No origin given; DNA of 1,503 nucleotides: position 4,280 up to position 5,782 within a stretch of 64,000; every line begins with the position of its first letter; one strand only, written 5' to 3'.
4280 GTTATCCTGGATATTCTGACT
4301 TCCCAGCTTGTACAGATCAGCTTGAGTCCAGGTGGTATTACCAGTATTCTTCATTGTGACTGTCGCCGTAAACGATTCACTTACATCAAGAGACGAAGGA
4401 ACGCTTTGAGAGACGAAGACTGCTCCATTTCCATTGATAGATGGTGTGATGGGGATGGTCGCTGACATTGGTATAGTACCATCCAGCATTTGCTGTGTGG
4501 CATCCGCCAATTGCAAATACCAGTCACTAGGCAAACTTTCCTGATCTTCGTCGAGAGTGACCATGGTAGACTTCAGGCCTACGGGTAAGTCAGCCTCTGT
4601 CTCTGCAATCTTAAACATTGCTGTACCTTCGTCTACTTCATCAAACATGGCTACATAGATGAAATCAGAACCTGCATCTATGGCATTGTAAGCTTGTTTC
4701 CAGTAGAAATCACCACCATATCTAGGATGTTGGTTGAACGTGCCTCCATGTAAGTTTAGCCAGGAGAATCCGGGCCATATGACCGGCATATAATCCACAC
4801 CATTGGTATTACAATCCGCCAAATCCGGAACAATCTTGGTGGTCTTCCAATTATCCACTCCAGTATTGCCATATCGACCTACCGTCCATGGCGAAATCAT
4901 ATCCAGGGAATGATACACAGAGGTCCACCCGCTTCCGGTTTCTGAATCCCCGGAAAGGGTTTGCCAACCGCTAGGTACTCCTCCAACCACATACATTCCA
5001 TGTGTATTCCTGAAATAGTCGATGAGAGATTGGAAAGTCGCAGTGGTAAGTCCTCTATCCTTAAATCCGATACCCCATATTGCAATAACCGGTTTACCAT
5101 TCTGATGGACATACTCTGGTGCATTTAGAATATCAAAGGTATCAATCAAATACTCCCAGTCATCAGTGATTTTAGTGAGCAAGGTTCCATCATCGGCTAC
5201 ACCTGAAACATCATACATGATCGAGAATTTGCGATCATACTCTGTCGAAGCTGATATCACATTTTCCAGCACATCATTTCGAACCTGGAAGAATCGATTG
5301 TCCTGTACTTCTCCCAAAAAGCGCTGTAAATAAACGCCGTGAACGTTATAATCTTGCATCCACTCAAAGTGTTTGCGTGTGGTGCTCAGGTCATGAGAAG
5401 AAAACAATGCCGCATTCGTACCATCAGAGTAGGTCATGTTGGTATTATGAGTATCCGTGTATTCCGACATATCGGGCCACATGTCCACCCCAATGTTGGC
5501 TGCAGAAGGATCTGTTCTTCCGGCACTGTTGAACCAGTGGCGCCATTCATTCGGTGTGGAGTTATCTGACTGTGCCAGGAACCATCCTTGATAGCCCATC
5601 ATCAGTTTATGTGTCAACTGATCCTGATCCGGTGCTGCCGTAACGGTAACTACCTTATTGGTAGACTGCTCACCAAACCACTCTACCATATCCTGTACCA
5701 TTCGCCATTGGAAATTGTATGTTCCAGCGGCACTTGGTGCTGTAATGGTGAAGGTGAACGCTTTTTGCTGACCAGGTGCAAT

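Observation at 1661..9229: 2522-aa secreted mosaic with three putative catalytic domains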

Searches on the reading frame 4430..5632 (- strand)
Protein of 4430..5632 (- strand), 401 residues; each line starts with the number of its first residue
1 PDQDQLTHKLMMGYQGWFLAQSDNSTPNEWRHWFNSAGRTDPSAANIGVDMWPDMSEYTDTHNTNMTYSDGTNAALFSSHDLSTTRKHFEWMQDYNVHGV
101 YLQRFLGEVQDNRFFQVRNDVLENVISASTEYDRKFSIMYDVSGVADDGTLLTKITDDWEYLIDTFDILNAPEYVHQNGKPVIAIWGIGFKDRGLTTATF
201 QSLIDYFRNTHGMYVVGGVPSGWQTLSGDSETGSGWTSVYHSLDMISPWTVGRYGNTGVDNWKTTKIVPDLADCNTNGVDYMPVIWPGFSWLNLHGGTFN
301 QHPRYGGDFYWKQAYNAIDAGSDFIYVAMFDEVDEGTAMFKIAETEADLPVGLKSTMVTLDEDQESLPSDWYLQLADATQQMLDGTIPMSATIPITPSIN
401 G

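Call 7: search_solved_structures(query=window:4430-5632:-, max_evalue=10, show_alignments=2)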
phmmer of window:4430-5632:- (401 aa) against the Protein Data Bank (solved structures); distinct sequences matched with E-value up to 10: 0.

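Call 10: find_homologous_proteins(query=window:4430-5632:-, max_evalue=0.001)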
Query window:4430-5632:- (401 aa): 3907 proteins with E <= 0.001 among 7219 candidates; the best 120 are listed.
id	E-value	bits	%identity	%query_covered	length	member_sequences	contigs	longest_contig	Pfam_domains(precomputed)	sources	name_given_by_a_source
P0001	6.5e-194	663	70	99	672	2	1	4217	PF18962.8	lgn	-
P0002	2.3e-191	654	69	99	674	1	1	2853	PF18962.8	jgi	jgi:hypothetical protein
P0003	1.3e-180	619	66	98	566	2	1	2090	PF22352.3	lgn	-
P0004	4.4e-180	617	67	99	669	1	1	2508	PF25490.1,PF18962.8,PF06268.20,PF06229.19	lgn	-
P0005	1.2e-178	612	67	98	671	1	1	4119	PF18962.8,PF16317.12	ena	-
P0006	2.3e-177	608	67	98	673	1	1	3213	PF18962.8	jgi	jgi:hypothetical protein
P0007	1.0e-176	606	65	98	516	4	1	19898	PF18962.8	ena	-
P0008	1.2e-176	606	67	98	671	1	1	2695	PF18962.8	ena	-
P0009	1.6e-175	602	65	99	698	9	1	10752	PF16317.12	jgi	jgi:hypothetical protein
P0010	5.5e-174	597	65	98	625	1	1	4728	-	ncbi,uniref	ncbi:hypothetical protein, partial [Flavobacterium sp.]|uniref:glycoside hydrolase family 71/99-like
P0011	1.2e-173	596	66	99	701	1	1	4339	-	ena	-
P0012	2.3e-173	595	65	99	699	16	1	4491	PF16317.12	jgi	-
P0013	1.4e-172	592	65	99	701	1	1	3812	-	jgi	jgi:hypothetical protein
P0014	4.9e-172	591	66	98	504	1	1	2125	PF16317.12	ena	-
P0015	5.8e-172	590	65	98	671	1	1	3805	PF18962.8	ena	-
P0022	3.6e-168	578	63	98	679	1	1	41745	PF18962.8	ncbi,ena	-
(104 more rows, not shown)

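Call 24: predict_structure(alignment_id=A2)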
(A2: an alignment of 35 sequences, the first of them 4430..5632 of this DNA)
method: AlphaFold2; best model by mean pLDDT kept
length: 401 residues; sequences in the alignment: 35
mean_pLDDT: 90.9   pTM: 0.91
mean pLDDT of the five models: 90.9, 89.0, 88.4, 87.8, 86.8
residues with pLDDT >= 90: 287; 70-90: 97; 50-70: 11; < 50: 6
segments of 3 or more residues with pLDDT < 50: 332-334
pLDDT, mean of each block of 10 residues (from residue 1): 85 90 92 85 89 92 96 95 96 95 80 88 97 97 82 93 96 96 95 90 96 97 95 96 96 87 97 98 89 80 89 98 90 52 93 90 89 96 98 86 36
secondary structure, 60 per line:
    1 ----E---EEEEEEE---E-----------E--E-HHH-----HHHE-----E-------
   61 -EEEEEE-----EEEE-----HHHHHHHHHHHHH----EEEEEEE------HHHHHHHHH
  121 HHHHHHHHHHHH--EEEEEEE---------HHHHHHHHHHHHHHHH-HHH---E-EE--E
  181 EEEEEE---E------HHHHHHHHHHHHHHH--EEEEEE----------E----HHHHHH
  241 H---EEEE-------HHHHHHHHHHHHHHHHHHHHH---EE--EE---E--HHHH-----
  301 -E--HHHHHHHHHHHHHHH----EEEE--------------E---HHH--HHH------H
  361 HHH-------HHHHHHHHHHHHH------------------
elements in order: E9-15 E62-67 E73-76 H82-94 E99-105 H112-132 E135-141 H151-166 E180-186 H197-211 E214-219 H235-241 E245-248 H256-276 H292-295 H305-319 E324-327 H360-363 H371-383

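Call 28: fold_search(model_id=the predicted structure, library=pdb)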
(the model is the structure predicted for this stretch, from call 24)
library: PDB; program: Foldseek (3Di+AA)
matches with E <= 10: 1631; with E <= 0.001: 132
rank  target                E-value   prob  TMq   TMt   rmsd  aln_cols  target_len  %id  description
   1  6zj6                  6.0e-16  1.00  0.67  0.74   5.3       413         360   15  Structure of the GH99 endo-alpha-mannanase from Bacteroides xylanisolvens in complex with cyclohexylmethyl-Glc-1,3-isofa (released 2020-11-18)
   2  5m03_A                1.3e-15  1.00  0.66  0.75   5.5       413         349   15  Structure of the GH99 endo-alpha-mannanase from Bacteroides xylanisolvens in complex with mannose-alpha-1,3-noeuromyci (released 2017-01-11)
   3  5m3w_A                1.3e-15  1.00  0.65  0.74   5.5       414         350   15  Structure of the GH99 endo-alpha-mannanase from Bacteroides xylanisolvens in complex with mannose-alpha-1,3-1,2-dideox (released 2017-01-11)
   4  6zdf_C                1.3e-15  1.00  0.65  0.72   5.2       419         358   14  Structure of the catalytic domain of human endo-alpha-mannosidase MANEA in complex with HEPES (released 2020-11-18)
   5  6zdf_A                1.8e-15  1.00  0.65  0.73   5.1       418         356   14  Structure of the catalytic domain of human endo-alpha-mannosidase MANEA in complex with HEPES (released 2020-11-18)
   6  6zdf_B                2.2e-15  1.00  0.65  0.72   5.2       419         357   14  Structure of the catalytic domain of human endo-alpha-mannosidase MANEA in complex with HEPES (released 2020-11-18)
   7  6fwi                  2.7e-15  1.00  0.65  0.75   5.0       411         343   15  Structure of the GH99 endo-alpha-mannanase from Bacteroides xylanisolvens in complex with alpha-Glc-1,3-(1,2-anhydro-car (released 2019-09-18)
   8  4acz_B                2.9e-15  1.00  0.64  0.74   5.3       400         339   16  Structure of the GH99 endo-alpha-mannosidase from Bacteroides thetaiotaomicron (released 2012-02-01)
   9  4ad1                  3.3e-15  1.00  0.66  0.75   5.2       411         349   15  Structure of the GH99 endo-alpha-mannosidase from Bacteroides xylanisolvens (released 2012-02-01)
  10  4v28_A                3.3e-15  1.00  0.65  0.74   5.6       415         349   14  Structure of an E333Q variant of the GH99 endo-alpha-mannanase from Bacteroides xylanisolvens in complex with Man-Man- (released 2014-12-24)
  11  6fam                  3.5e-15  1.00  0.66  0.75   5.4       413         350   15  Structure of the GH99 endo-alpha-mannanase from Bacteroides xylanisolvens in complex with mannose-alpha-1,3-2-aminodeoxy (released 2018-03-21)
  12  5m5d_A                4.2e-15  1.00  0.65  0.75   5.3       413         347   15  Structure of the GH99 endo-alpha-mannanase from Bacteroides xylanisolvens in complex with mannose-alpha-1,3-D-glucal (released 2017-01-11)
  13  4ad0_A                4.5e-15  1.00  0.64  0.78   4.4       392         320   15  Structure of the GH99 endo-alpha-mannosidase from Bacteriodes thetaiotaomicron in complex with BIS-TRIS-Propane (released 2012-02-01)
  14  6zfq                  4.5e-15  1.00  0.65  0.75   4.6       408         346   16  Structure of the catalytic domain of human endo-alpha-mannosidase MANEA in complex with bis-tris (released 2020-11-18)
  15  6far                  4.7e-15  1.00  0.66  0.76   5.2       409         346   15  Structure of the GH99 endo-alpha-mannanase from Bacteroides xylanisolvens in complex with mannose-alpha-1,3-mannoimidazo (released 2018-03-21)
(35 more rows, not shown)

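Call 49: search_solved_structures(query=A2, max_evalue=10, show_alignments=2)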
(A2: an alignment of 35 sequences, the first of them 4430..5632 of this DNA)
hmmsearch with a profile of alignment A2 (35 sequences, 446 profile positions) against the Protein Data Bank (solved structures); distinct sequences matched with E-value up to 10: 5.
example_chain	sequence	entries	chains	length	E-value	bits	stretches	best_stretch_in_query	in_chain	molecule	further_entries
4acy_A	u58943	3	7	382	0.063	15.2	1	324-389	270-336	ENDO-ALPHA-MANNOSIDASE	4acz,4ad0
4acz_B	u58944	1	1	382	0.07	15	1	324-389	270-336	ENDO-ALPHA-MANNOSIDASE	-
7bbj_H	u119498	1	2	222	0.14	14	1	72-129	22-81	heavy chain mAb19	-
9x0j_E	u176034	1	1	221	0.37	12.6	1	72-128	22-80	Etokimab-H Chain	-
1cic_B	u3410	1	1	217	0.82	11.5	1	72-121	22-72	PROTEIN (IG HEAVY CHAIN V REGIONS)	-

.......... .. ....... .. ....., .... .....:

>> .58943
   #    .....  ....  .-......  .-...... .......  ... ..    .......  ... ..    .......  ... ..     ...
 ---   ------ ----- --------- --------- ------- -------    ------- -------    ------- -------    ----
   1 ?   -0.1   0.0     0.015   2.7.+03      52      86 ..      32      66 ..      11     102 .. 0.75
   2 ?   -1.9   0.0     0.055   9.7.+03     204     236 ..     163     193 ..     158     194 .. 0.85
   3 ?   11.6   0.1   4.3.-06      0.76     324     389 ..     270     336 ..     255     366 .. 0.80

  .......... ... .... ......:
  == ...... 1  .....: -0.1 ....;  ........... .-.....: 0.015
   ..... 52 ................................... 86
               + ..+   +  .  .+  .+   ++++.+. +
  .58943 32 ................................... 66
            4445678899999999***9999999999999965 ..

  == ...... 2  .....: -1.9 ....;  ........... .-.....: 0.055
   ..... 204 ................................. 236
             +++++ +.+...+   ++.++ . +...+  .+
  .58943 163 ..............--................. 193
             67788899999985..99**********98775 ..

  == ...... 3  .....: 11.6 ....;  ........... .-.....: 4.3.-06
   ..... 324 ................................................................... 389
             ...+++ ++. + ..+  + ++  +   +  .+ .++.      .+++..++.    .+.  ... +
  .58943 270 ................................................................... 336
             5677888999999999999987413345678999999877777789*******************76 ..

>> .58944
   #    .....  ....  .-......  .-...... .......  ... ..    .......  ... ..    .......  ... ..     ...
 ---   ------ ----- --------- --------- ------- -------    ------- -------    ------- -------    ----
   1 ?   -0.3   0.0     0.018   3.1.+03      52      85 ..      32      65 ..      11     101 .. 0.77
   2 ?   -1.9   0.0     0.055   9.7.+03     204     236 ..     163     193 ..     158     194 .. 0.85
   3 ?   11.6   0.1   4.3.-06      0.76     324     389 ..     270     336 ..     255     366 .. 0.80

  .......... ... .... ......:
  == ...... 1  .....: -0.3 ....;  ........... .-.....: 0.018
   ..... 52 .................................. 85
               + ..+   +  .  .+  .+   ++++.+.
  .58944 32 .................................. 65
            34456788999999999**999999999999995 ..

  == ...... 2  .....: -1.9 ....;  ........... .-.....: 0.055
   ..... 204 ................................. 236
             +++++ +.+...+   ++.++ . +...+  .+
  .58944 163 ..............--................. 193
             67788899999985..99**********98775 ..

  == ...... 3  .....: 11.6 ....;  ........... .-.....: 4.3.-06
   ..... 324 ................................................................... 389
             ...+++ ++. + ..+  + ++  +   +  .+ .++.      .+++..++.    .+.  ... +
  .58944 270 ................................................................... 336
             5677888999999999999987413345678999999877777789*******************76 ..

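Call 59: search_protein_families(library=pfam, proteins=[window:4430-5632:-], max_evalue=10)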
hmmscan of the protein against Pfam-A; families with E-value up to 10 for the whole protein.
window:4430-5632:- (401 aa): 2 families
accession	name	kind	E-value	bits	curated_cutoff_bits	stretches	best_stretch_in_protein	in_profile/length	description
PF16317.11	Glyco_hydro_99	-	0.00017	21.3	33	2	261-343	230-308/341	Glycosyl hydrolase family 99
PF24878.1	YkcB_C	-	0.0011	19.2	27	1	151-205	4-58/85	Putative mannosyltransferase YkcB-like, C-terminal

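Call 74: find_encoding_contigs(protein=P0022, flank=10000, max_places=1)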
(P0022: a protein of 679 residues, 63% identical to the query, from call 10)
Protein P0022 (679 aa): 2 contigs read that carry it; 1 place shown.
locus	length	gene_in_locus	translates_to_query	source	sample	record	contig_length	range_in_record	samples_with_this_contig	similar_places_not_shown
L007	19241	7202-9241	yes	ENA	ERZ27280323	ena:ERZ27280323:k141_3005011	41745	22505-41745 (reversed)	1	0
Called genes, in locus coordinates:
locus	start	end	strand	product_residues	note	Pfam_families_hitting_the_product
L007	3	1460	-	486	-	?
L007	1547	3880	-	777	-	PF17678:Glyco_hydro_92N, PF07971:Glyco_hydro_92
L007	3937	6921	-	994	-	PF02368:Big_2, PF22359:Big-like (faint), PF26182:Ig_NUP210_5th (faint), PF26918:Ig_Eae (faint), PF02368:Big_2, PF18962:Por_Secre_tail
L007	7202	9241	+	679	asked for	PF18962:Por_Secre_tail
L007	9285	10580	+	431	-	PF16317:Glyco_hydro_99 (faint)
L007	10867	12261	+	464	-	PF13229:Beta_helix, PF18962:Por_Secre_tail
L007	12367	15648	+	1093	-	PF13620:CarboxypepD_reg, PF13715:CarbopepD_reg_2, PF07715:Plug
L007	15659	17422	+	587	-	PF12771:SusD-like_2, PF12741:SusD-like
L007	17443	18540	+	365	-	PF14307:Glyco_tran_WbsX (weak)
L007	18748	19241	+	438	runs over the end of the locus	PF16317:Glyco_hydro_99 (weak)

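Call 75: find_encoding_contigs(protein=P0007, flank=10000, max_places=1)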
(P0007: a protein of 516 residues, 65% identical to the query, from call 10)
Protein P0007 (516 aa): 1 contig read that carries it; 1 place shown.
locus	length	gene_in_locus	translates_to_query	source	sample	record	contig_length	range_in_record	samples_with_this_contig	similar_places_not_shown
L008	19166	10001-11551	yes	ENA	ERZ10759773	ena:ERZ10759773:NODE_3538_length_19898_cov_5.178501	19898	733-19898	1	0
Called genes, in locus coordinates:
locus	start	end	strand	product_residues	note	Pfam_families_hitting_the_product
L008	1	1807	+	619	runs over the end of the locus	PF14322:SusD-like_3, PF12771:SusD-like_2, PF07980:SusD_RagB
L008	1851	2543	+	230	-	PF12866:DUF3823 (weak)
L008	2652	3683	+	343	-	PF16317:Glyco_hydro_99, PF14307:Glyco_tran_WbsX (faint), PF03659:Glyco_hydro_71 (weak), PF16402:DUF5010 (weak)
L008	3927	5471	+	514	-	PF00884:Sulfatase, PF01663:Phosphodiest (faint), PF02995:DUF229 (weak), PF16347:SGSH_C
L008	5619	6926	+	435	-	-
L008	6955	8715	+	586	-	PF16317:Glyco_hydro_99, PF14307:Glyco_tran_WbsX (weak), PF22352:K319L-like_PKD, PF18962:Por_Secre_tail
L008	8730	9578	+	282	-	PF00149:Metallophos, PF12850:Metallophos_2 (weak)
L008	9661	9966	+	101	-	-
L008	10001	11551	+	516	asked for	PF18962:Por_Secre_tail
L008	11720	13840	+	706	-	PF00149:Metallophos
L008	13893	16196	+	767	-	PF17678:Glyco_hydro_92N, PF07971:Glyco_hydro_92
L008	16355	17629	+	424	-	-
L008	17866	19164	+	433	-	?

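Call 88: find_related_loci(query=A2, collection=metagenome_contigs, flank=10000)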
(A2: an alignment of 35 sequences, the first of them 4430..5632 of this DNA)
Query A2 (401 aa) in metagenome_contigs; peptide patterns used: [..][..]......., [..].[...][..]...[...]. (x = any residue, [..] = any of these).
600 stretches matched a pattern (row limit reached: there are more); 545 encode a relative of the query (tblastn E <= 1e-3); the best 80 are kept; 80 distinct loci.
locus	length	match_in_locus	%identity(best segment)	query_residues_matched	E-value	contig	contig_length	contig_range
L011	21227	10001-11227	63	3-397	3e-176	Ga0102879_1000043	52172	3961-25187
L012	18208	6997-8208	61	3-397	8e-167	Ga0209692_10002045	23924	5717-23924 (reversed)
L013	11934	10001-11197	63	3-398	1e-166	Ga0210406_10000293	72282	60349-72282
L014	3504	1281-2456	51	2-397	2e-138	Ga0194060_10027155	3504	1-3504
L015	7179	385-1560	51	2-397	2e-132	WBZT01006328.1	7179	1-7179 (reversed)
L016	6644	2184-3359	50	2-397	2e-131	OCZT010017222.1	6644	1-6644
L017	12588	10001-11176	51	2-397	4e-130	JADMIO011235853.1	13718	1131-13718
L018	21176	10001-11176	50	2-397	7e-129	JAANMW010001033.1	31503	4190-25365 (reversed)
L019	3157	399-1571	50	2-396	5e-133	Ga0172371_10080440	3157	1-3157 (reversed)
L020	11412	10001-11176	49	2-397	3e-128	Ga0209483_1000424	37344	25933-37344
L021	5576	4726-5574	65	3-282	3e-128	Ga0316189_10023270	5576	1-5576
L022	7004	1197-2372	49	2-397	3e-127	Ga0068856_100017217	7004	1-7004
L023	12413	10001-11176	49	2-397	7e-127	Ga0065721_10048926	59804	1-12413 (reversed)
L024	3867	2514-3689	50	2-397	1e-129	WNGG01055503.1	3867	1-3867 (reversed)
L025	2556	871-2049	50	2-397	3e-133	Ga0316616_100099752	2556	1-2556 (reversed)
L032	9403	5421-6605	48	2-397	1e-123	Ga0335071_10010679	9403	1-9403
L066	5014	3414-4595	45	2-401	1e-110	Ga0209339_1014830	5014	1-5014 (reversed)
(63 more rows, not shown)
